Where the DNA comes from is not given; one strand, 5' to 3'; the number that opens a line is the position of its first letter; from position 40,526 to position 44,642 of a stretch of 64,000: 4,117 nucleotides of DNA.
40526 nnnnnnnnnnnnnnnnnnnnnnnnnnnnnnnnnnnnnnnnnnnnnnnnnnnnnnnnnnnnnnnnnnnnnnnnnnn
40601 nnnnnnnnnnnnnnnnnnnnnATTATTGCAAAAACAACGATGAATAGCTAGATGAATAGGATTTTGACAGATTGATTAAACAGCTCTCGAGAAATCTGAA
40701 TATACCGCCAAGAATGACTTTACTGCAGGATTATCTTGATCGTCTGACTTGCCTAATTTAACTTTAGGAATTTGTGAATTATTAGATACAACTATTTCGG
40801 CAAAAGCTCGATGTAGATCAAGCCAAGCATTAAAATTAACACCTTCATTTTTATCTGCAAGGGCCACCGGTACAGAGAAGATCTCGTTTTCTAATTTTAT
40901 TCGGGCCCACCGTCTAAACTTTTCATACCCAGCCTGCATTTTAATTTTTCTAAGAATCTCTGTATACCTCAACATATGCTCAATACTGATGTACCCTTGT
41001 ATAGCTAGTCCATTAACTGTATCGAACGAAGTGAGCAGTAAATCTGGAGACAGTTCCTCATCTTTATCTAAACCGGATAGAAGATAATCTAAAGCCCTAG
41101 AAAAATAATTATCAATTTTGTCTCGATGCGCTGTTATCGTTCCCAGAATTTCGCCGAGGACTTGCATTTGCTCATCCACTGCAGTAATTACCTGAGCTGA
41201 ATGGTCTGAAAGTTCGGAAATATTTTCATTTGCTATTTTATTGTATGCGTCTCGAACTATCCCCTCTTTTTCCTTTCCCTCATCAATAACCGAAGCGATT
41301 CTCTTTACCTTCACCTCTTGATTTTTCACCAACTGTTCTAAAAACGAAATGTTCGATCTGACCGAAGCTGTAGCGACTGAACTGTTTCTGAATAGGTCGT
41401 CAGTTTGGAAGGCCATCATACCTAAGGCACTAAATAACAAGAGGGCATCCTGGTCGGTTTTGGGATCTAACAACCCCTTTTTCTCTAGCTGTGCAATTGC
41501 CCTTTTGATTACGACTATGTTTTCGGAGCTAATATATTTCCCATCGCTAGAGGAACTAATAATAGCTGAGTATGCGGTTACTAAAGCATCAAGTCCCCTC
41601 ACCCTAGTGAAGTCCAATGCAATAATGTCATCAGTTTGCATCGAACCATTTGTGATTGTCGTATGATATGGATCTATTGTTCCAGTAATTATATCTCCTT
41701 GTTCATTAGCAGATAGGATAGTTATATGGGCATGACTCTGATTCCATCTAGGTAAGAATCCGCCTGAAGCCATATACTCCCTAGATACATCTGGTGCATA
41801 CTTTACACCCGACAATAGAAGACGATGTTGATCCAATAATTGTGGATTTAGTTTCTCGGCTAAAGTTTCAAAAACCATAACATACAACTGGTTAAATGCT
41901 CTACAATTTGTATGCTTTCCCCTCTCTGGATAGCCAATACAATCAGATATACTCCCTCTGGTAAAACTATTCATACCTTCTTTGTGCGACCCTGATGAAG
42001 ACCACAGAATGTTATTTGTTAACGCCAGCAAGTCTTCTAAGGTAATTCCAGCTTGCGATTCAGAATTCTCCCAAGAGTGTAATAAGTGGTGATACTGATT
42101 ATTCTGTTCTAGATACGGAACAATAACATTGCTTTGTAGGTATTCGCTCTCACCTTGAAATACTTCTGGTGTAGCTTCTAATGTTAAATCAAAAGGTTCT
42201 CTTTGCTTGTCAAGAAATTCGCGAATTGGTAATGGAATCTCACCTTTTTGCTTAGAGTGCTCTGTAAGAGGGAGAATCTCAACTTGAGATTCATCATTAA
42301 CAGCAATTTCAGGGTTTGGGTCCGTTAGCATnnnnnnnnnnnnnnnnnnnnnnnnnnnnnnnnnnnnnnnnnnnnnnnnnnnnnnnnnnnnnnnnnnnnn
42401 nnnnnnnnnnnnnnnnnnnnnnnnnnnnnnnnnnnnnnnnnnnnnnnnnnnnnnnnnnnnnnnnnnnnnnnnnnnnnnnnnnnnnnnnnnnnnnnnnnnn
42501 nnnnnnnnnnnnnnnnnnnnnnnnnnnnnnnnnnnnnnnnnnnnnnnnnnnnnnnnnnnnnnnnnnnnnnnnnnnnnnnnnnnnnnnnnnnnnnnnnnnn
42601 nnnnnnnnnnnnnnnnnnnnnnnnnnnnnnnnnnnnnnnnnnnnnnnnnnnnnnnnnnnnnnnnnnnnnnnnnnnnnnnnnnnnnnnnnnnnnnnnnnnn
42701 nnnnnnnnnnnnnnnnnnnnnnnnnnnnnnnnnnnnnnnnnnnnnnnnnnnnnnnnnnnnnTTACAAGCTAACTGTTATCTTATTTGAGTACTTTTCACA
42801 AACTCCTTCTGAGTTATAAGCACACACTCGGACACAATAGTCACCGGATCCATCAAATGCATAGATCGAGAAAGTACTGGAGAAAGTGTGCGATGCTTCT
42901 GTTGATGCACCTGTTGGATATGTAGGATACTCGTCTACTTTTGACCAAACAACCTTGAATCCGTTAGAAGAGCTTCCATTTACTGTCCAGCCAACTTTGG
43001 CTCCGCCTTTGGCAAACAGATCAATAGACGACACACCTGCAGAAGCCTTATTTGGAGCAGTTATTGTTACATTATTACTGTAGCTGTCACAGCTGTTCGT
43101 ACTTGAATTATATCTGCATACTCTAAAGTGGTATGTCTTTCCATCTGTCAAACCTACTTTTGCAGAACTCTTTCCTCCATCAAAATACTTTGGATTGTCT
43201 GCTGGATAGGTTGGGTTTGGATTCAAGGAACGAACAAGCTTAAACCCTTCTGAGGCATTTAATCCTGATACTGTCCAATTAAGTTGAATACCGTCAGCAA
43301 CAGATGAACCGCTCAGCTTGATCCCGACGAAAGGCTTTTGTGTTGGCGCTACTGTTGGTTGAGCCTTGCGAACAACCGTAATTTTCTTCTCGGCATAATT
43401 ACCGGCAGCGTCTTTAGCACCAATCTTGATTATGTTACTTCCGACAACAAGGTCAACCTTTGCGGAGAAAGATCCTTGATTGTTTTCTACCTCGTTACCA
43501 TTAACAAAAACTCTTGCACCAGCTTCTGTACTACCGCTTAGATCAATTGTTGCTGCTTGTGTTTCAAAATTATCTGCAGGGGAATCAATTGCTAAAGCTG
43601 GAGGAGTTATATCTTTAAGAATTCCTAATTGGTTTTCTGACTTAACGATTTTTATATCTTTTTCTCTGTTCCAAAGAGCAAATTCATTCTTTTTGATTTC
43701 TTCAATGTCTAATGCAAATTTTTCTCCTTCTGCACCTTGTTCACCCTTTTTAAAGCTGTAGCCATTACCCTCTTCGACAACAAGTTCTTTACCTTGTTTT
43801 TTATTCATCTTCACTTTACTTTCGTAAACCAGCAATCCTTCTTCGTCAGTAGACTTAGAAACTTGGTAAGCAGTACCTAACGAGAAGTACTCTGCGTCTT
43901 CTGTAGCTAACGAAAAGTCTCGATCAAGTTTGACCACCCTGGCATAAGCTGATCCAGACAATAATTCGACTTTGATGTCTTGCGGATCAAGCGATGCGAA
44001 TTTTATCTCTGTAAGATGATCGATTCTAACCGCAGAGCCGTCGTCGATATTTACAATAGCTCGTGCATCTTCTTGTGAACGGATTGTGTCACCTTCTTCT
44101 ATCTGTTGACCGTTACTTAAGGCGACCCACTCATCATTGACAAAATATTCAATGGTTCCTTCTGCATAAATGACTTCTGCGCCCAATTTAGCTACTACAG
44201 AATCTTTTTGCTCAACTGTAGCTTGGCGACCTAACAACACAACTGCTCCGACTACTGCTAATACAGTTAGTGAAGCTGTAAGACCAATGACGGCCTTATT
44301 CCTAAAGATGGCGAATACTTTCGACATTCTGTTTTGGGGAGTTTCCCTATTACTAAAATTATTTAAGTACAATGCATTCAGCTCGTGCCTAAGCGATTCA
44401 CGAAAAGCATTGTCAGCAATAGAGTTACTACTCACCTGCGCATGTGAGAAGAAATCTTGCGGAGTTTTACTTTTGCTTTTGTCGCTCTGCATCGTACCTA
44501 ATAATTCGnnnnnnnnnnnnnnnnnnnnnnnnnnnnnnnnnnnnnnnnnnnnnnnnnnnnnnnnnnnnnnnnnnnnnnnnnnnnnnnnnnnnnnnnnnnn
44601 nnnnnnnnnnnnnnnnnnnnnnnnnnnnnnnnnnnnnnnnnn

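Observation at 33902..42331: Five-gene block of large, acidic, domain-less proteins embedded between tRNA-Ala and 23S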

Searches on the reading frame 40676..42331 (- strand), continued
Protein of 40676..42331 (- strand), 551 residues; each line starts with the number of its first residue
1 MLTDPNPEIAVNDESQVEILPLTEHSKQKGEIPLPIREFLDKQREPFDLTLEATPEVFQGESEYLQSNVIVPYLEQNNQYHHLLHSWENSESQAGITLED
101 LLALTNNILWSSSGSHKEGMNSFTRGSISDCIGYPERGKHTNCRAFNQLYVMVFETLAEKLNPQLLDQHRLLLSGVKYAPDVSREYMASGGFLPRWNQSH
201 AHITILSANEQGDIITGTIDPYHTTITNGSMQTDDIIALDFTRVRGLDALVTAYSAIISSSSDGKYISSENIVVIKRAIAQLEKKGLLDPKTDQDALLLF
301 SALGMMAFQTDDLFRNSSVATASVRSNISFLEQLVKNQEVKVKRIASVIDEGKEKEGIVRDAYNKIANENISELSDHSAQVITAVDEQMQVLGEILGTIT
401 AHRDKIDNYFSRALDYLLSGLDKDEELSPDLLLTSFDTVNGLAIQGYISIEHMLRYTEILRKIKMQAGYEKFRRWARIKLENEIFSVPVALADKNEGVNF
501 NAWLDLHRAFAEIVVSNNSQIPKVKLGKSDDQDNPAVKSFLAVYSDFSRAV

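Call 53: fold_search(model_id=the predicted structure, library=pdb)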
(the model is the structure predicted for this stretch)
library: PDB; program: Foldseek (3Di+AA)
matches with E <= 10: 352; with E <= 0.001: 0
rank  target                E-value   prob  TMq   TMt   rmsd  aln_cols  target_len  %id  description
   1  3re2                  5.8e-02  0.33  0.16  0.19  23.1       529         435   10  Crystal structure of menin reveals the binding site for Mixed Lineage Leukemia (MLL) protein (released 2011-07-13)
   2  6swu_C                1.9e-01  0.16  0.11  0.18  23.4       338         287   17  Crystal structure of the TPR domain of KLC1 in complex with an engineered high-affinity cargo peptide. (released 2020-09-30)
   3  8fbj                  2.0e-01  0.51  0.15  0.24  23.1       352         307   11  Improving the secretion of designed protein assemblies through negative design of cryptic transmembrane domains (released 2023-03-22)
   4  7zke_E                2.3e-01  0.10  0.12  0.06  23.9       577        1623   11  Mot1:TBP:DNA - pre-hydrolysis state (released 2023-04-26)
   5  7uj4_A                2.4e-01  0.20  0.16  0.19  23.5       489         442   11  Inhibition of Human Menin by SNDX-5613 (released 2022-12-14)
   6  3nf1                  2.8e-01  0.21  0.11  0.19  24.1       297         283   16  Crystal structure of the TPR domain of kinesin light chain 1 (released 2011-05-25)
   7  8cwy_A                4.4e-01  0.25  0.16  0.18  24.7       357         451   14  Accurate computational design of genetically encoded 3D protein crystals (released 2023-11-01)
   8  3auy_A                6.3e-01  0.35  0.16  0.23  15.5       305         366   15  Crystal structure of Rad50 bound to ADP (released 2011-05-25)
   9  6twz_D                7.8e-01  0.30  0.14  0.26  27.0       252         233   10  14-3-3 sigma complexed with a phosphorylated 16E6 peptide (released 2020-05-06)
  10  6qnx_A                7.8e-01  0.06  0.09  0.07  24.2       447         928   12  Structure of the SA2/SCC1/CTCF complex (released 2020-01-22)
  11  6t5h_A                8.6e-01  0.33  0.15  0.27  26.8       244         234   11  Human 14-3-3 sigma fused to the StARD1 peptide including phosphoserine-57 (released 2020-11-18)
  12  6nqy_B                9.0e-01  0.14  0.13  0.24  19.9       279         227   15  Flagellar protein FcpA from Leptospira biflexa / ab-centered monoclinic form (released 2020-01-29)
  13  8adm_A                9.4e-01  0.28  0.14  0.26  26.9       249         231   12  Ternary complex of 14-3-3 sigma, Usp8pS718 phosphopeptide and small molecule stabilizer (released 2023-04-26)
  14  6eww_C                1.1e+00  0.28  0.15  0.28  26.5       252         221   10  Structure of 14-3-3 zeta in complex with CaMKK2 14-3-3 binding motif (released 2017-11-15)
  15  9ew6_A                1.1e+00  0.25  0.14  0.27  26.9       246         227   11  Binary structure of 14-3-3s and BRAF phosphopeptide (pS365) (released 2025-04-16)
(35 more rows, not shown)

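Call 66: list_cluster_members(proteins=[P0004, P0005, P0006, P0007, P0008, P0009, P0010, P0011, P0012, P0013])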
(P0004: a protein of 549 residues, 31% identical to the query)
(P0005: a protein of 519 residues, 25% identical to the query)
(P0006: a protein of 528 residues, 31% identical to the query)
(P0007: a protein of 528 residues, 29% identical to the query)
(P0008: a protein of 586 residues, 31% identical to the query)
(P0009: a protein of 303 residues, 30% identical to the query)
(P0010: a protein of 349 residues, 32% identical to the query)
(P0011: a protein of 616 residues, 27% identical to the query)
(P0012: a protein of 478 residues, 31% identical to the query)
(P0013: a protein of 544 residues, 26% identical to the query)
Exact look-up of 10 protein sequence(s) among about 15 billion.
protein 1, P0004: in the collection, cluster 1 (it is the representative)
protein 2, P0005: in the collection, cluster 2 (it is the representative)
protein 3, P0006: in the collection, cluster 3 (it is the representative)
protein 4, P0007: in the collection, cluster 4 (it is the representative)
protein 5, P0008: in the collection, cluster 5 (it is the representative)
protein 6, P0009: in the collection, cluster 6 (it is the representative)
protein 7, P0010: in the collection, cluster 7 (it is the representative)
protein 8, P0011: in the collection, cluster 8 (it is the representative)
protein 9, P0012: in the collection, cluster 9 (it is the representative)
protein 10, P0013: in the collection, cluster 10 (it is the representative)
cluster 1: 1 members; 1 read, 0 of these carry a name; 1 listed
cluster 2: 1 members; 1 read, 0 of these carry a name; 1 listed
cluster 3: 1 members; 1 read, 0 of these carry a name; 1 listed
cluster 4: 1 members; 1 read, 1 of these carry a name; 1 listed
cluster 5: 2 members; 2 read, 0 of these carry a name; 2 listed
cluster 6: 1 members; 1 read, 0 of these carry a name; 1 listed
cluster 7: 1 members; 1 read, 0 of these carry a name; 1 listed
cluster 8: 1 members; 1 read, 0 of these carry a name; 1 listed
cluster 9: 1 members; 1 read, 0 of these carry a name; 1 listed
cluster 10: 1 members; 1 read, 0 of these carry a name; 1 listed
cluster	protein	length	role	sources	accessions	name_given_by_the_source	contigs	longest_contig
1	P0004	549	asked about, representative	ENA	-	-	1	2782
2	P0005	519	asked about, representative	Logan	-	-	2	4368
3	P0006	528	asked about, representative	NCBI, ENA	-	-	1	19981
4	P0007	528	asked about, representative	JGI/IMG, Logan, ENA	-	hypothetical protein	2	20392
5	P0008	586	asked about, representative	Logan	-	-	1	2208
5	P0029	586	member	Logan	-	-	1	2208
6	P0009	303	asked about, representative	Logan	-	-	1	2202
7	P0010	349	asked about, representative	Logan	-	-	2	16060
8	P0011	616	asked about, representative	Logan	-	-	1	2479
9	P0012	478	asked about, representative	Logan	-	-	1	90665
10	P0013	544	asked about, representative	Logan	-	-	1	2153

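Call 67: find_encoding_contigs(protein=P0012, flank=10000, max_places=2)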
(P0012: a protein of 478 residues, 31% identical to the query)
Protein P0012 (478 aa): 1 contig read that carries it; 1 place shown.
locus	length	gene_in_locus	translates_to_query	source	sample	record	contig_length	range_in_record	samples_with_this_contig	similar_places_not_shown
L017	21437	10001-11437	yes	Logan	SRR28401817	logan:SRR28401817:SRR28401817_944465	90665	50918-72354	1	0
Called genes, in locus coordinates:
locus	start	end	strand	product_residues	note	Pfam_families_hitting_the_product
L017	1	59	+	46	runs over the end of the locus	-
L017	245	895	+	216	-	PF00069:Pkinase, PF01163:RIO1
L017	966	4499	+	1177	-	PF07995:GSDH, PF00801:PKD, PF18911:PKD_4, PF22352:K319L-like_PKD (faint), PF07691:PA14, PF17996:CE2_N (faint), PF07691:PA14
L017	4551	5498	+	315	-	-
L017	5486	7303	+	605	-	PF26549:Tricorn_N (weak)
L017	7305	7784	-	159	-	-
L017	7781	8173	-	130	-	-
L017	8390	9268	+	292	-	PF03575:Peptidase_S51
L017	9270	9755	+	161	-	-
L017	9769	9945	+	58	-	-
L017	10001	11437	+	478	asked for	-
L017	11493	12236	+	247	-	-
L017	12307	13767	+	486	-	PF07963:N_methyl (weak)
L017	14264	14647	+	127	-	PF05635:23S_rRNA_IVP, PF22296:bAvd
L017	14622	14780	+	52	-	-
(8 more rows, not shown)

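Call 68: find_encoding_contigs(protein=P0010, flank=10000, max_places=2)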
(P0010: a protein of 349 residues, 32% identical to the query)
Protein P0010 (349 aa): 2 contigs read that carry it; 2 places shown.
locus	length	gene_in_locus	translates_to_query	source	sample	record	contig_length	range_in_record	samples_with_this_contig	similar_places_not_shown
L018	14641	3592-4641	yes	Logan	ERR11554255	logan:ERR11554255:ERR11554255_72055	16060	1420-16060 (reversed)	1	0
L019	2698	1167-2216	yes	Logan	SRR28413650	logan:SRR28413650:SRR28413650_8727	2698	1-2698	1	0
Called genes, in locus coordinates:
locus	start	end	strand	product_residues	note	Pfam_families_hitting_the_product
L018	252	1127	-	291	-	-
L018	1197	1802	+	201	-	PF13302:Acetyltransf_3, PF00583:Acetyltransf_1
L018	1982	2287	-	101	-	PF00293:NUDIX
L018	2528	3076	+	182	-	PF06197:DUF998 (weak)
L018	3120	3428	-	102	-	-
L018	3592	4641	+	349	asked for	-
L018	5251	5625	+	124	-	-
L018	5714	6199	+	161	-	-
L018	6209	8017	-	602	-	PF08439:Peptidase_M3_N, PF01432:Peptidase_M3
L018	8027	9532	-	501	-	-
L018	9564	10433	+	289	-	PF00763:THF_DHG_CYH, PF02882:THF_DHG_CYH_C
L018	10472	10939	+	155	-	-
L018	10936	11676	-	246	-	PF09858:DUF2085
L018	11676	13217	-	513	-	PF01743:PolyA_pol, PF12627:PolyA_pol_RNAbd, PF01966:HD, PF13735:tRNA_NucTran2_2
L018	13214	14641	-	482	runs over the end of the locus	PF01406:tRNA-synt_1e, PF09334:tRNA-synt_1g (weak)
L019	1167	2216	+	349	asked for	-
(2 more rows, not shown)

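Call 71: search_dna_similar(query=window:40676-42331:-, collection=phages, mode=protein, max_evalue=0.01)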
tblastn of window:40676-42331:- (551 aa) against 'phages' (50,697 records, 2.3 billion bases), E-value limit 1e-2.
No match.

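Call 101: fold_search(model_id=the predicted structure, library=viral)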
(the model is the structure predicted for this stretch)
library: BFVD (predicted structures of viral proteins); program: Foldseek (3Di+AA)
matches with E <= 10: 132; with E <= 0.001: 0
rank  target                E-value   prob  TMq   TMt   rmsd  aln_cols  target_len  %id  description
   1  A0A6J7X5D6            3.4e-01  0.23  0.13  0.15  17.7       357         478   12  Uncharacterized protein [uncultured Caudovirales phage]
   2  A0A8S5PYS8            8.2e-01  0.06  0.10  0.07  44.5       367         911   12  Tail fiber protein [Podoviridae sp. ctIlO27]
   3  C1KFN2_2              8.6e-01  0.60  0.21  0.11  22.9       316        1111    9  Putative tail fibre protein [Lactobacillus phage Lb338-1]
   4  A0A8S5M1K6            1.0e+00  0.12  0.16  0.09  24.9       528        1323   12  Minor tail protein [Siphoviridae sp. ctX926]
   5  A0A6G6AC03            1.1e+00  0.12  0.12  0.11  26.8       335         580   14  Putative GTPase [Borely moumouvirus]
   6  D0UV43                1.1e+00  0.04  0.08  0.06  38.9       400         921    8  Putative serine protease [Human astrovirus-6]
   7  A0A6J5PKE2            1.3e+00  0.11  0.11  0.17  19.5       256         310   11  Uncharacterized protein [uncultured Caudovirales phage]
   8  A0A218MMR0            1.3e+00  0.09  0.13  0.18  18.4       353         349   10  Uncharacterized protein [uncultured virus]
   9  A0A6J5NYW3            1.3e+00  0.04  0.09  0.09  50.6       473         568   12  Endonuclease subunit [uncultured Caudovirales phage]
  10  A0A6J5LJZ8            1.4e+00  0.15  0.15  0.15  27.4       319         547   10  Uncharacterized protein [uncultured Caudovirales phage]
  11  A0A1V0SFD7            1.5e+00  0.14  0.14  0.15  18.6       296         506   10  PT repeat protein [Hokovirus HKV1]
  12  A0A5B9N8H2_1          1.6e+00  0.28  0.19  0.10  33.1       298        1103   10  (no name in the UniProt tables at hand)
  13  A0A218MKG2            1.6e+00  0.20  0.16  0.24  29.7       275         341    9  Uncharacterized protein [uncultured virus]
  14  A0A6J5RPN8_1          1.6e+00  0.08  0.17  0.09  33.0       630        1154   10  Large polyvalent protein associated domain-containing protein [uncultured Caudovirales phage]
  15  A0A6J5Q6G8            1.6e+00  0.05  0.11  0.08  24.4       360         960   10  TerB_like domain containing protein [uncultured Caudovirales phage]
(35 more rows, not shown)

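Call 113: list_cluster_members(proteins=[L015:183-899:+, L015:899-1261:+, L015:2989-4056:-, L015:1406-2992:+])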
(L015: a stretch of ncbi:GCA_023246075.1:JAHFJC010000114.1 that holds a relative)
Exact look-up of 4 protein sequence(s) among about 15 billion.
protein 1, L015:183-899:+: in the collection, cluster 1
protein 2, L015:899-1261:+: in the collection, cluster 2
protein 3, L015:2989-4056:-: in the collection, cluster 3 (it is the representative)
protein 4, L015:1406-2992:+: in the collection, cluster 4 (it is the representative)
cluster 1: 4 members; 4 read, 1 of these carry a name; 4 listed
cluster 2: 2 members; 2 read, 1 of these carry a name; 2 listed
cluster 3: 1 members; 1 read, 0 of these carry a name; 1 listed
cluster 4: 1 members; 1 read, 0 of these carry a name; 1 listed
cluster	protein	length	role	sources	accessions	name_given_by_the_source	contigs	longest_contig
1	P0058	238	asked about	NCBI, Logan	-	-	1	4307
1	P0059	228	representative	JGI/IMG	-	ribonuclease HII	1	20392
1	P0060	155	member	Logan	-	-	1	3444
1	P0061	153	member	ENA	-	-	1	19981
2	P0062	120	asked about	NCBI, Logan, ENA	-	-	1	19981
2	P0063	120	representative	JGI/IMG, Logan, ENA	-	putative endonuclease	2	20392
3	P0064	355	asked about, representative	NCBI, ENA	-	-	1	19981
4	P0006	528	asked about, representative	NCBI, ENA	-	-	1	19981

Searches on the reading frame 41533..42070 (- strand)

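Call 86: search_protein_families(library=pfam, proteins=[window:41533-42070:-], max_evalue=10)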
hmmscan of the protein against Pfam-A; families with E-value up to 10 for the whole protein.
window:41533-42070:- (179 aa): 1 family
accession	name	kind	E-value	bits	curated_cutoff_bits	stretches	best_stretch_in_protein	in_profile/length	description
PF22438.2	FlgA_HD-like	-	0.046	14.2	26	1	48-79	8-39/68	Flagellar protein FlgA, HotDog domain-like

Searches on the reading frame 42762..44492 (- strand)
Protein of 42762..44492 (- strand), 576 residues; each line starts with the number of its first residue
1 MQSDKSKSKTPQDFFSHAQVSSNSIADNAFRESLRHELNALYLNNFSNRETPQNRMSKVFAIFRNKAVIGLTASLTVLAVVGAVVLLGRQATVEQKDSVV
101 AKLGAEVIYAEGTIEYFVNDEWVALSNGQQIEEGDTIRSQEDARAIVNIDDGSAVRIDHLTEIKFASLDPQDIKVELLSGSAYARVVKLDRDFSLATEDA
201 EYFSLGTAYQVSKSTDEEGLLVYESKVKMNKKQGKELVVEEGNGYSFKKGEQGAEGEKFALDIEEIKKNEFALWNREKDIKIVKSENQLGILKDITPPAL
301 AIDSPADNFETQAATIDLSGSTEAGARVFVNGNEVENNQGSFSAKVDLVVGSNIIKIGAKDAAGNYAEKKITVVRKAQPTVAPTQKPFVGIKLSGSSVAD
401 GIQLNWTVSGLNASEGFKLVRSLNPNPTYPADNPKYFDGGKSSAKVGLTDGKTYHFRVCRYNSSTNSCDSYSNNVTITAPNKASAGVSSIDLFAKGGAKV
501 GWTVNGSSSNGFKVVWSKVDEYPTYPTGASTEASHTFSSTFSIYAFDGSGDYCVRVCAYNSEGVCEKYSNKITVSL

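Call 6: search_protein_families(library=pfam, proteins=[window:42762-44492:-], max_evalue=1)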
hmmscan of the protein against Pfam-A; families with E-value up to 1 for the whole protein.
window:42762-44492:- (576 aa): 8 families
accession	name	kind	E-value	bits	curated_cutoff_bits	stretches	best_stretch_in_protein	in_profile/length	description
PF09136.16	Glucodextran_B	-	2.1e-16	60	27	1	298-376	1-82/83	Glucodextranase, domain B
PF04773.18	FecR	-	8.1e-10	39.5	24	1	135-228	1-97/97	FecR protein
PF00041.27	fn3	-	0.00034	21.2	25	1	498-574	16-83/84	Fibronectin type III domain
PF12733.13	Cadherin-like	-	0.0035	18.2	24.2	1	310-375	23-88/89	Cadherin-like beta sandwich domain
PF17936.7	Big_6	-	0.0037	17.9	27.6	1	312-370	11-77/83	Bacterial Ig domain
PF18981.6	InlK_D3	-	0.083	13.4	25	0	529-566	28-66/75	Internalin K domain (D3/D4)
PF17957.7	Big_7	-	0.14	13.2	24.1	0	298-348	1-58/70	Bacterial Ig domain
PF18337.7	Tudor_RapA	-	0.29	11.8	26.4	0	206-232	12-37/62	RapA N-terminal Tudor like domain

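Call 7: search_protein_families(library=ncbifam, proteins=[window:42762-44492:-], max_evalue=1)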
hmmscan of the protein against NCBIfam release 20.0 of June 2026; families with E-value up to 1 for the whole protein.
window:42762-44492:- (576 aa): 4 families
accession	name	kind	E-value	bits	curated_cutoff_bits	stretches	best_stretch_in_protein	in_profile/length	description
NF033165.1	lipo_LipL45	exception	7.1e-07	28.6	350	1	126-218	62-161/391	lipoprotein LipL45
NF033510.3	Ca_tandemer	repeat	0.00013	22.3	50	1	294-366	7-95/96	Ca2+-stabilized repeat-containing adhesin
NF007296.1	PRK09774.1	equivalog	0.0022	17.2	385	1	145-250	115-223/313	ferric citrate uptake sigma factor regulator FecR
NF033682.1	retention_LapA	subfamily_domain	0.25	11.5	50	1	123-165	23-65/145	retention module-containing protein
